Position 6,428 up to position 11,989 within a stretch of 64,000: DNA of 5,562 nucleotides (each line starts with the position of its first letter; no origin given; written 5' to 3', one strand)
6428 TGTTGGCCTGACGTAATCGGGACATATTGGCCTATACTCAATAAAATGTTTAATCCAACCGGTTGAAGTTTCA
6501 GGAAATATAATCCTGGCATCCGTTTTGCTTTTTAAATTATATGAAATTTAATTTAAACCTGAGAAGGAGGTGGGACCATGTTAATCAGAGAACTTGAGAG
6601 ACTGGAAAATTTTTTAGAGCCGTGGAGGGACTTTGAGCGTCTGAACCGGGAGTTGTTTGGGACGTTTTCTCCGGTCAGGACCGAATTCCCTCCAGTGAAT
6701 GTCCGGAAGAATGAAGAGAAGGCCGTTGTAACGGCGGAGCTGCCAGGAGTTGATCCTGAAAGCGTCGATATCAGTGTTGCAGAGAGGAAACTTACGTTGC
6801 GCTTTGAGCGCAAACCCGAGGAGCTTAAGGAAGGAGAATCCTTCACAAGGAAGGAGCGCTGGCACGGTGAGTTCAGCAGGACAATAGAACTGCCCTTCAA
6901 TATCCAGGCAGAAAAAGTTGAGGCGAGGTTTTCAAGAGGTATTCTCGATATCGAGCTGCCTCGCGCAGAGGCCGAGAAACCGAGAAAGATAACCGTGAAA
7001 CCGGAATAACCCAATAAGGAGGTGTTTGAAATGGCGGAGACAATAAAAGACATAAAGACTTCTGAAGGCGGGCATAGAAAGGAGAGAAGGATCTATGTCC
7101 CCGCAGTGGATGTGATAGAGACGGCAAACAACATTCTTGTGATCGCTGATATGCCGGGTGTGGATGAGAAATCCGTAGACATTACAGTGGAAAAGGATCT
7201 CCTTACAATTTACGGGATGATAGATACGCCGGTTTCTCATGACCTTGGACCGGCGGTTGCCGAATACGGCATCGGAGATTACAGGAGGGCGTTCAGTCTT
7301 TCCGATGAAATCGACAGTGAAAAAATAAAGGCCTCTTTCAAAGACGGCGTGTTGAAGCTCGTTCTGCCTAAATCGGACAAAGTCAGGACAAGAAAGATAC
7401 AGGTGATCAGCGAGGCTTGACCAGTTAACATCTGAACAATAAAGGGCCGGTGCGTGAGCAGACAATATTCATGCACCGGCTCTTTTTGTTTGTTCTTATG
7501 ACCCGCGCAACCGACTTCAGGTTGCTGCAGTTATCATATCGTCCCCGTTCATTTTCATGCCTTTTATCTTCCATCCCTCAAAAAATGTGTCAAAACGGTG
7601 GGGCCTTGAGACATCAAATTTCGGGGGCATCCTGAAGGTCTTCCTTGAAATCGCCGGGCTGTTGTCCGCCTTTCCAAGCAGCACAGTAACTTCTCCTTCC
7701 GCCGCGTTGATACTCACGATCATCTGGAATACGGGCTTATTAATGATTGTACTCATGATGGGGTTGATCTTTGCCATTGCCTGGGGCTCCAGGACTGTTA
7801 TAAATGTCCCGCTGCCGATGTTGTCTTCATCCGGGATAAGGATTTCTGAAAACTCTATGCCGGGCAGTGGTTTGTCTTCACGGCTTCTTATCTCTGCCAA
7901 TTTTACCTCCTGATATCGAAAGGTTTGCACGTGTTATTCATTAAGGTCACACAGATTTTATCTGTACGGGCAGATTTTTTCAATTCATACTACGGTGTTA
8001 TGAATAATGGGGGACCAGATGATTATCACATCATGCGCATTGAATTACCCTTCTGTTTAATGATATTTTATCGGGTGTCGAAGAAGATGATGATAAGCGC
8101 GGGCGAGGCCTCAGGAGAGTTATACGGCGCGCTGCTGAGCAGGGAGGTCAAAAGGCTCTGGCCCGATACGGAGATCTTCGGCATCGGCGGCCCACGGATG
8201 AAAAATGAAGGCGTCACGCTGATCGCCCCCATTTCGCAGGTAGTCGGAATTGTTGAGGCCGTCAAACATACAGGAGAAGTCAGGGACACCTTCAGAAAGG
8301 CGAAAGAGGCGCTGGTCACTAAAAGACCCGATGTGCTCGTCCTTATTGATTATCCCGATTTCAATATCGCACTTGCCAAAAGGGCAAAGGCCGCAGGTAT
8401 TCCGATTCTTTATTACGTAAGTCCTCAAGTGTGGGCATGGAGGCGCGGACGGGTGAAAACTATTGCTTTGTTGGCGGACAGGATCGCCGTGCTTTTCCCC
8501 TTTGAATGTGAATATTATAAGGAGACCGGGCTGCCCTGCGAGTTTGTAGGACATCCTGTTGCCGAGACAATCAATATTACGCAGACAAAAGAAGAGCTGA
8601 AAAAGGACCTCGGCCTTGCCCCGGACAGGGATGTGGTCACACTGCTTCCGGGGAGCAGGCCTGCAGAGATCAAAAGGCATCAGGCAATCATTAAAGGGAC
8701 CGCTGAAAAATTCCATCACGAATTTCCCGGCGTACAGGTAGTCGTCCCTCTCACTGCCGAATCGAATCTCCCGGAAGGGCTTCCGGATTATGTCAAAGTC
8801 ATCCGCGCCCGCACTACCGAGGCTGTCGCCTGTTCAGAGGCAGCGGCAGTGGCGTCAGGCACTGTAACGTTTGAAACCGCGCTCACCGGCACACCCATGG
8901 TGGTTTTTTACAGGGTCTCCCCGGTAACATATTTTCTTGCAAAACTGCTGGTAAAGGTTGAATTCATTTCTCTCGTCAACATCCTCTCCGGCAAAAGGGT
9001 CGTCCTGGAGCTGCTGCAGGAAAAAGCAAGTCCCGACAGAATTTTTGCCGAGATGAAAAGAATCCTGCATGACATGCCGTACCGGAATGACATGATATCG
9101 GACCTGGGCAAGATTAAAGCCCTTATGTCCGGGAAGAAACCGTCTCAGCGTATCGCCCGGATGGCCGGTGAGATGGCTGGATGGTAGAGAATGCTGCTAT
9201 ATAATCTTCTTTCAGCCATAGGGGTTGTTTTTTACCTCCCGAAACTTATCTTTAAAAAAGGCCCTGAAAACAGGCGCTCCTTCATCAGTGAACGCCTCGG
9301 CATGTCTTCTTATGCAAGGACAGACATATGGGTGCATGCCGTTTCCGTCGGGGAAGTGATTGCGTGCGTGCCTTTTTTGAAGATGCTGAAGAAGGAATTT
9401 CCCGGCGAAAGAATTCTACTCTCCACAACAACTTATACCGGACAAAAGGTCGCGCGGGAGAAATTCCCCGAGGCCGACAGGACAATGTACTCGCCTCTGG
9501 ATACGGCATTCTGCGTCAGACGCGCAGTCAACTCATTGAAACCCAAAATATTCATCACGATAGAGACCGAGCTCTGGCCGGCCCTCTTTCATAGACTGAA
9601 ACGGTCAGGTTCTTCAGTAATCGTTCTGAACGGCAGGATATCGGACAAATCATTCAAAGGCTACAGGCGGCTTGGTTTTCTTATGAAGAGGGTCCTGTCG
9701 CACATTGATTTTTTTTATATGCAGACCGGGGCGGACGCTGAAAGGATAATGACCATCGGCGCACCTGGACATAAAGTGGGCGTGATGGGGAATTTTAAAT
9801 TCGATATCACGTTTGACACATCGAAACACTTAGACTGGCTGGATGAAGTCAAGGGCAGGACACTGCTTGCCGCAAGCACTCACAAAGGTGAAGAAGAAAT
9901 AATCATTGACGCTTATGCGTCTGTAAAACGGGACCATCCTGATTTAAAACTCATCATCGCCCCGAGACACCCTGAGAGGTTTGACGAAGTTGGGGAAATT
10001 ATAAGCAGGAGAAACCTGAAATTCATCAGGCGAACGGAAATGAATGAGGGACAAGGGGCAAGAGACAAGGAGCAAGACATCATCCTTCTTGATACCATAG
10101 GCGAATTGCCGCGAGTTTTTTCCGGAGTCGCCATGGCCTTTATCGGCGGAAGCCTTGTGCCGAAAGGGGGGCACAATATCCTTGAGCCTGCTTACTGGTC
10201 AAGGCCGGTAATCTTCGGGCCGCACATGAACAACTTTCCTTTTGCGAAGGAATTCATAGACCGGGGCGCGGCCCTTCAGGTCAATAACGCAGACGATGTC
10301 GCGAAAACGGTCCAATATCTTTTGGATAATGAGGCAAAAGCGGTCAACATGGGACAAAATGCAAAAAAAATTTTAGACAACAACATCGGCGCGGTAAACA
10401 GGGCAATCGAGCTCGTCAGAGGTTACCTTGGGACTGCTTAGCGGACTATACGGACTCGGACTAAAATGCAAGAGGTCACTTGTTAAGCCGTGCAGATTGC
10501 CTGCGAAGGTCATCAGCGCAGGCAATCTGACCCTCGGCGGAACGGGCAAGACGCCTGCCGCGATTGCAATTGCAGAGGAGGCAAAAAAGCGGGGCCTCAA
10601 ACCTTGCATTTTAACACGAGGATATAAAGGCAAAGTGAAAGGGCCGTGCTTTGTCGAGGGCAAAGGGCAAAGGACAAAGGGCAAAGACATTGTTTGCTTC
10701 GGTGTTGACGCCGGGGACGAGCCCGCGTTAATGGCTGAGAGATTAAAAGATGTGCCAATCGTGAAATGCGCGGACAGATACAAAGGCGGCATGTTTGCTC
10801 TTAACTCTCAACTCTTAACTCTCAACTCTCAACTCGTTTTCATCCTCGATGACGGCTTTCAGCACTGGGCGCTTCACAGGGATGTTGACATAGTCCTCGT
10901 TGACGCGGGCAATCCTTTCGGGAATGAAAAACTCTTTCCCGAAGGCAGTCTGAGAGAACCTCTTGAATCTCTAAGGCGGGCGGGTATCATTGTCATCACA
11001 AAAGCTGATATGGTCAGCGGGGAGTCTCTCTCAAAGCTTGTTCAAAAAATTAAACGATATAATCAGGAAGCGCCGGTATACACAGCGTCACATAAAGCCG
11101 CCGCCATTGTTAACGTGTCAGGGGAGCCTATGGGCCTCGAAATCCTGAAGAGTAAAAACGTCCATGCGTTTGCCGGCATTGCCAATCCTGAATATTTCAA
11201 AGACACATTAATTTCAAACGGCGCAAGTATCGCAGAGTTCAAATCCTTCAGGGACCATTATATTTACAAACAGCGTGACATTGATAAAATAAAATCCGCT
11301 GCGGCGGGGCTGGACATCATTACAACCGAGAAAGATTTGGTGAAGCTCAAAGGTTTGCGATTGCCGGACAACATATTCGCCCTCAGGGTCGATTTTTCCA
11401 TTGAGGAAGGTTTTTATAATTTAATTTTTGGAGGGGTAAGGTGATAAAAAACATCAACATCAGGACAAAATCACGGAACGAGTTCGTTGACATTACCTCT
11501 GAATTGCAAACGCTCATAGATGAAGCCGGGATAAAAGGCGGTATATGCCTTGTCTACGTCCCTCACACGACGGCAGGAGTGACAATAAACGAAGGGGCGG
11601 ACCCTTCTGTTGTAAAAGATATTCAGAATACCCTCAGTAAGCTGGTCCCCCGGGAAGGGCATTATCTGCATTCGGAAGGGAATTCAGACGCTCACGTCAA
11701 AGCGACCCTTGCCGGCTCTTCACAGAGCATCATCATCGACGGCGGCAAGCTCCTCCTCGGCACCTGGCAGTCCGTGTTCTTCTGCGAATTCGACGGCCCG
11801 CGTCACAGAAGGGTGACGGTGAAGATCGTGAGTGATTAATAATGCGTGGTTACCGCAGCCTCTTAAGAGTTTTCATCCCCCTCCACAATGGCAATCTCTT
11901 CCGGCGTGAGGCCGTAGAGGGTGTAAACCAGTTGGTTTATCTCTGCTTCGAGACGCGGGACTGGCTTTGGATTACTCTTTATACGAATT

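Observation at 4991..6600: Sigma-54 activator with a pseudo-receiver (phospho-Asp to Ser, Thr to Ala) positioned to drive a sigma-54-dependent hsp20 operon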

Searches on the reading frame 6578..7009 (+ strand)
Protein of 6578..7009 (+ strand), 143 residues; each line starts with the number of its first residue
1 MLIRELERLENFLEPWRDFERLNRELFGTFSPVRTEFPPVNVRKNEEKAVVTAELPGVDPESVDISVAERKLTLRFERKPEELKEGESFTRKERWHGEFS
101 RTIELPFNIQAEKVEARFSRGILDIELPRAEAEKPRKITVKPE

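Call 3: search_protein_families(library=pfam, proteins=[window:6578-7009:+], max_evalue=0.01)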
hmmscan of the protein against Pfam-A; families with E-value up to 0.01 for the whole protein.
window:6578-7009:+ (143 aa): 2 families
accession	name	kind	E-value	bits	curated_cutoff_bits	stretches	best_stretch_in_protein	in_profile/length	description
PF00011.27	HSP20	-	3.5e-19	69.2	20.8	1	43-140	3-101/102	Hsp20/alpha crystallin family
PF17886.7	ArsA_HSP20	-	5.5e-06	26.3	22.5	1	48-126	3-62/63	HSP20-like domain found in ArsA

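Call 4: search_protein_families(library=ncbifam, proteins=[window:6578-7009:+], max_evalue=0.01)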
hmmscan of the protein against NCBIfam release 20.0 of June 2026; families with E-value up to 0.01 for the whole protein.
window:6578-7009:+ (143 aa): 5 families
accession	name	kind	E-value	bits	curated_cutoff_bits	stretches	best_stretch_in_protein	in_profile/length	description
NF042420.1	Hsp18_Clos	equivalog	8.1e-19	68.1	195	1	22-139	28-145/147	heat shock protein Hsp18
NF041800.1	Hsp20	equivalog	6.4e-16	58.4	140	1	38-141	74-160/162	archaeal heat shock protein Hsp20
NF041799.1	Hsp14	equivalog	1.1e-15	57.6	100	1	19-134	6-113/118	archaeal heat shock protein Hsp14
NF008618.0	PRK11597.1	equivalog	4.8e-09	36.2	207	1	9-139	6-133/142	small heat shock chaperone IbpB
NF008013.0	PRK10743.1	equivalog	0.0012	18.9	212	1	19-140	16-136/137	small heat shock chaperone IbpA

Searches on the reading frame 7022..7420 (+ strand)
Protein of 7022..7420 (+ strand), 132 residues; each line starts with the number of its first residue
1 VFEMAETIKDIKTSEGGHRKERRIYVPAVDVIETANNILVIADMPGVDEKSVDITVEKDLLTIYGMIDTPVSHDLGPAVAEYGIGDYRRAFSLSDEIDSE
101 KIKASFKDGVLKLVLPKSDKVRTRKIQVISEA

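Call 3: search_protein_families(library=pfam, proteins=[window:7022-7420:+], max_evalue=0.01)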
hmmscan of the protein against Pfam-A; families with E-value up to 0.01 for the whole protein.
window:7022-7420:+ (132 aa): 3 families
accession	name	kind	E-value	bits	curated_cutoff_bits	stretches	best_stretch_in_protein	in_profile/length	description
PF00011.27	HSP20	-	7.7e-16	58.5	20.8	1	31-128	2-101/102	Hsp20/alpha crystallin family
PF17886.7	ArsA_HSP20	-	5.1e-05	23.2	22.5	1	40-112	6-60/63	HSP20-like domain found in ArsA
PF05455.17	GvpH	-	0.0097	16.5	22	0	33-63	99-132/177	GvpH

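Call 4: search_protein_families(library=ncbifam, proteins=[window:7022-7420:+], max_evalue=0.01)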
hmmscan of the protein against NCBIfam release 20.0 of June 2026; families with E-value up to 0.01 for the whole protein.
window:7022-7420:+ (132 aa): 3 families
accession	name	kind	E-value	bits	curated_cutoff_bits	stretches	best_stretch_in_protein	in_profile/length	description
NF042420.1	Hsp18_Clos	equivalog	9.4e-18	64.7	195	1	29-127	45-145/147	heat shock protein Hsp18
NF041800.1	Hsp20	equivalog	1.1e-17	64.1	140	1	17-127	64-160/162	archaeal heat shock protein Hsp20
NF041799.1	Hsp14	equivalog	4.2e-13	49.3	100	1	19-126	11-117/118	archaeal heat shock protein Hsp14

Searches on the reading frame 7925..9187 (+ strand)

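Call 46: search_protein_families(library=pfam, proteins=[window:7925-9187:+], max_evalue=0.00001)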
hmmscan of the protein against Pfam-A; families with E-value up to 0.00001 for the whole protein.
window:7925-9187:+ (420 aa): 1 family
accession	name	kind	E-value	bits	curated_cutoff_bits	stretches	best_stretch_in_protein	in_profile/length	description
PF02684.21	LpxB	-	2.7e-95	319.8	22.6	1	56-383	2-341/374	Lipid-A-disaccharide synthetase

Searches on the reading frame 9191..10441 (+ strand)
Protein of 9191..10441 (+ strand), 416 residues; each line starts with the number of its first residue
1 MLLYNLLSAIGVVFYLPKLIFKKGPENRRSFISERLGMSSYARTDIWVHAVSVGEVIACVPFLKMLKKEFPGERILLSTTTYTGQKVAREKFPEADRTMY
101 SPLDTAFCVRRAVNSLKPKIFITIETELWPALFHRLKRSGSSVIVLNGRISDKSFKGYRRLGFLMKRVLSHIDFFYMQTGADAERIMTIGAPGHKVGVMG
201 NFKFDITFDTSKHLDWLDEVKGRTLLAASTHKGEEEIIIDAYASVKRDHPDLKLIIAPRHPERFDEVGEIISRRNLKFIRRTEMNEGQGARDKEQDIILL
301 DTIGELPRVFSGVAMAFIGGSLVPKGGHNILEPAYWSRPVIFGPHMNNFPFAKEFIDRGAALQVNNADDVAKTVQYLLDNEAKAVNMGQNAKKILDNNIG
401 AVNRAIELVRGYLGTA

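Call 46: search_protein_families(library=pfam, proteins=[window:9191-10441:+], max_evalue=0.00001)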
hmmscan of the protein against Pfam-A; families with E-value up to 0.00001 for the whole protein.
window:9191-10441:+ (416 aa): 2 families
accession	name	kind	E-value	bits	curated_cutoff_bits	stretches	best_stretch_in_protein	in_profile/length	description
PF04413.22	Glycos_transf_N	-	9.1e-59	198.4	23.9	1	32-206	3-179/179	3-Deoxy-D-manno-octulosonic-acid transferase (kdotransferase)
PF00534.26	Glycos_transf_1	-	5.5e-06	26.5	26.4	0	237-393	32-171/172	Glycosyl transferases group 1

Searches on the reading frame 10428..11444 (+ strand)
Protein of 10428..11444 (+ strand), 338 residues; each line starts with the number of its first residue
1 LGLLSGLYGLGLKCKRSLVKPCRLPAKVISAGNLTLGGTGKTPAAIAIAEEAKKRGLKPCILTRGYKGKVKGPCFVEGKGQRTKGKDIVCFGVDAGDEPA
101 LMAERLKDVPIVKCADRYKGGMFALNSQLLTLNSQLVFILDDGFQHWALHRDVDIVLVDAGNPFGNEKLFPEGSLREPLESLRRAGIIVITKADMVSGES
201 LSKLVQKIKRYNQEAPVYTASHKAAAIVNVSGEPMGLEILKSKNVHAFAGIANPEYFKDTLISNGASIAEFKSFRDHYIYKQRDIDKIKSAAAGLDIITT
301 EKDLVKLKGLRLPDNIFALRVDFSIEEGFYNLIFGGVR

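Call 46: search_protein_families(library=pfam, proteins=[window:10428-11444:+], max_evalue=0.00001)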
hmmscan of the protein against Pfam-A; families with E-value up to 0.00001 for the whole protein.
window:10428-11444:+ (338 aa): 1 family
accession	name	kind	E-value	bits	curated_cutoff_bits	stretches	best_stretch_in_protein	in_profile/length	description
PF02606.20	LpxK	-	6.5e-80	269.1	27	1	4-332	8-322/328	Tetraacyldisaccharide-1-P 4'-kinase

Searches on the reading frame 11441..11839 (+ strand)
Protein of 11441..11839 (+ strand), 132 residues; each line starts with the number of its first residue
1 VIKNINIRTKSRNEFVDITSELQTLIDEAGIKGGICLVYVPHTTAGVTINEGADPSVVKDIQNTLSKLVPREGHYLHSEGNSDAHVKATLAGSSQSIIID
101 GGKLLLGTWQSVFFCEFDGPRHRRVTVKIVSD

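Call 46: search_protein_families(library=pfam, proteins=[window:11441-11839:+], max_evalue=0.00001)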
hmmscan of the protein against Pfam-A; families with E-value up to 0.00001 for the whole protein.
window:11441-11839:+ (132 aa): 1 family
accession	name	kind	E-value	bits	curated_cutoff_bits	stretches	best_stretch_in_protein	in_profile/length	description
PF01894.22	UPF0047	-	8.2e-44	148.9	27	1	17-129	1-117/117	Uncharacterised protein family UPF0047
